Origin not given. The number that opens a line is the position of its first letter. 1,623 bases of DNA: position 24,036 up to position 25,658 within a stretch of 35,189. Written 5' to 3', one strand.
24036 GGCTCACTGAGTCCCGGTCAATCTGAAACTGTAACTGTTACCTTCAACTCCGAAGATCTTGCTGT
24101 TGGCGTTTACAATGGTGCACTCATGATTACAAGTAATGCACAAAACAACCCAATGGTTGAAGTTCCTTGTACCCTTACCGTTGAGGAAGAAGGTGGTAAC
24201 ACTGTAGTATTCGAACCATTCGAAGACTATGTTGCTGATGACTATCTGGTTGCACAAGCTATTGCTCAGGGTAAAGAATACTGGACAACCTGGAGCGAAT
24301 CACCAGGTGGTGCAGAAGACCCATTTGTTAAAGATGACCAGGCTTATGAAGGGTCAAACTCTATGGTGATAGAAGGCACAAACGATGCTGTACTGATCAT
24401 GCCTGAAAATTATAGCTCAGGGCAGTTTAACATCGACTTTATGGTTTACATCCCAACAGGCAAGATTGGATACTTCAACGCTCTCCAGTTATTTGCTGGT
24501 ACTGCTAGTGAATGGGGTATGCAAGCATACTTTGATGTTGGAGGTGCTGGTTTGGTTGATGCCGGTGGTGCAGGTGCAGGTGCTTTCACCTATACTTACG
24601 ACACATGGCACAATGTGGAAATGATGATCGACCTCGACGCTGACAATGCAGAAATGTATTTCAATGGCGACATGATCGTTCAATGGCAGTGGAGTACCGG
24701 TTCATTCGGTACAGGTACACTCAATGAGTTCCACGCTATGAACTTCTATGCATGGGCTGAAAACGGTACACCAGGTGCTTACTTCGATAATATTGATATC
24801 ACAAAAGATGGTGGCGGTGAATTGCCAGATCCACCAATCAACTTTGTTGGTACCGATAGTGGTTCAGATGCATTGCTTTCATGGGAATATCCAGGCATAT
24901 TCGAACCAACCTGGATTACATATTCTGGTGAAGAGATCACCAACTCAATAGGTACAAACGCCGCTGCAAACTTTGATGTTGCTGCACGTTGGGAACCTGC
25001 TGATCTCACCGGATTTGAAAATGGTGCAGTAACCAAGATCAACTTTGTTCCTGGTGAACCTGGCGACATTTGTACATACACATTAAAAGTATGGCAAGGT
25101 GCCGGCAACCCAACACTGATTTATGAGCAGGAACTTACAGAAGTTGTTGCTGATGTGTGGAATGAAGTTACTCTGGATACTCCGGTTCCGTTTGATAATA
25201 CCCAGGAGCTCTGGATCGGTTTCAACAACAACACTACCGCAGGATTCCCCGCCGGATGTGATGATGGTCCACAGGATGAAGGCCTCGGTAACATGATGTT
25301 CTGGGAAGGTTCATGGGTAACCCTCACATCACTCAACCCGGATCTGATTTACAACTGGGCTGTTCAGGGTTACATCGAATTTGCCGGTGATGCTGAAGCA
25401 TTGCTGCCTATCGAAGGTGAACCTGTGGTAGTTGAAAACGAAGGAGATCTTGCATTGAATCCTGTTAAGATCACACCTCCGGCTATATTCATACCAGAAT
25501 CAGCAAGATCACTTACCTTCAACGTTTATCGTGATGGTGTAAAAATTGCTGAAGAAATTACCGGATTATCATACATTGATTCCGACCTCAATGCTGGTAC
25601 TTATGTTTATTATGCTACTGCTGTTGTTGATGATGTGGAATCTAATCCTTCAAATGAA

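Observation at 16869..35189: Tandem locus of three giant mosaic T9SS-cargo paralogues built from one shared module set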

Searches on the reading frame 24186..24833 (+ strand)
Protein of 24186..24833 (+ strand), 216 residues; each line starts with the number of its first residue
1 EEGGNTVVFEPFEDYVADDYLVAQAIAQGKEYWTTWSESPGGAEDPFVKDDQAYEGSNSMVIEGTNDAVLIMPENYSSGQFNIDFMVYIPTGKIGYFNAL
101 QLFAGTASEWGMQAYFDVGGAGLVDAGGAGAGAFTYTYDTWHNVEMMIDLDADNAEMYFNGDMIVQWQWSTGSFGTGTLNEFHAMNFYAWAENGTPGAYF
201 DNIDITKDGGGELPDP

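Call 15: search_protein_families(library=pfam, proteins=[window:24186-24833:+], max_evalue=10)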
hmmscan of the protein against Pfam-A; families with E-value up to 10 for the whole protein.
seq(216 aa): 0 families

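Call 88: search_solved_structures(query=A5, max_evalue=10)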
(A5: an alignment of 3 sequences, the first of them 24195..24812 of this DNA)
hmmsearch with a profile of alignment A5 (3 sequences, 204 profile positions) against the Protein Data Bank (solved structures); distinct sequences matched with E-value up to 10: 2.
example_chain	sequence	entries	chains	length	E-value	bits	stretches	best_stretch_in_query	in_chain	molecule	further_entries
6bnc_A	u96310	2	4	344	1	12.4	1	123-162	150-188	Phosphoethanolamine transferase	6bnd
6bne_A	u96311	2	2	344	1.1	12.4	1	123-162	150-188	Phosphoethanolamine transferase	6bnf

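Call 97: search_protein_families(library=ncbifam, proteins=[window:24195-24812:+], max_evalue=1)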
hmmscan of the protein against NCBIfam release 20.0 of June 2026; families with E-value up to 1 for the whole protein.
window:24195-24812:+ (206 aa): 0 families
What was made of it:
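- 24195..24812 (+): Module I of G1 (unassigned, ~205 aa). No Pfam, NCBIfam or PDB hit (calls 15, 88, 97).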

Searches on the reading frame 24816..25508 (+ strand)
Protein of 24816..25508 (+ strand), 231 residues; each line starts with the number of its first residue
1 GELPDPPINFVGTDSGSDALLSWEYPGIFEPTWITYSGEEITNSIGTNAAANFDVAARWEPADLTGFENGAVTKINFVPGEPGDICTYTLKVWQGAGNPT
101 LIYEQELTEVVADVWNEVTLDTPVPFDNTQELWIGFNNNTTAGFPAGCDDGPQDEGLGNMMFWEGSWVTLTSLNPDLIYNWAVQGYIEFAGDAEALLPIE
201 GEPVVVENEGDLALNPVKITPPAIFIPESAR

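Call 15: search_protein_families(library=pfam, proteins=[window:24816-25508:+], max_evalue=10)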
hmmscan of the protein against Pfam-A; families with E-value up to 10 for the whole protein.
seq(231 aa): 1 family
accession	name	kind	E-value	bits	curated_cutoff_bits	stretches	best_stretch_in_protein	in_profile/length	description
PF13313.11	DUF4082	-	0.0068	16.8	28.4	1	68-134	25-88/143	Domain of unknown function (DUF4082)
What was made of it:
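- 24870..25463 (+): Module D' of G1 (divergent D). Weak DUF4082 hit, E=0.007, below the cut-off (call 15).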

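Call 97: search_protein_families(library=ncbifam, proteins=[window:24816-25508:+], max_evalue=1)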
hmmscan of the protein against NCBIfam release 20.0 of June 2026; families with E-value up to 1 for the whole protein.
window:24816-25508:+ (231 aa): 0 families
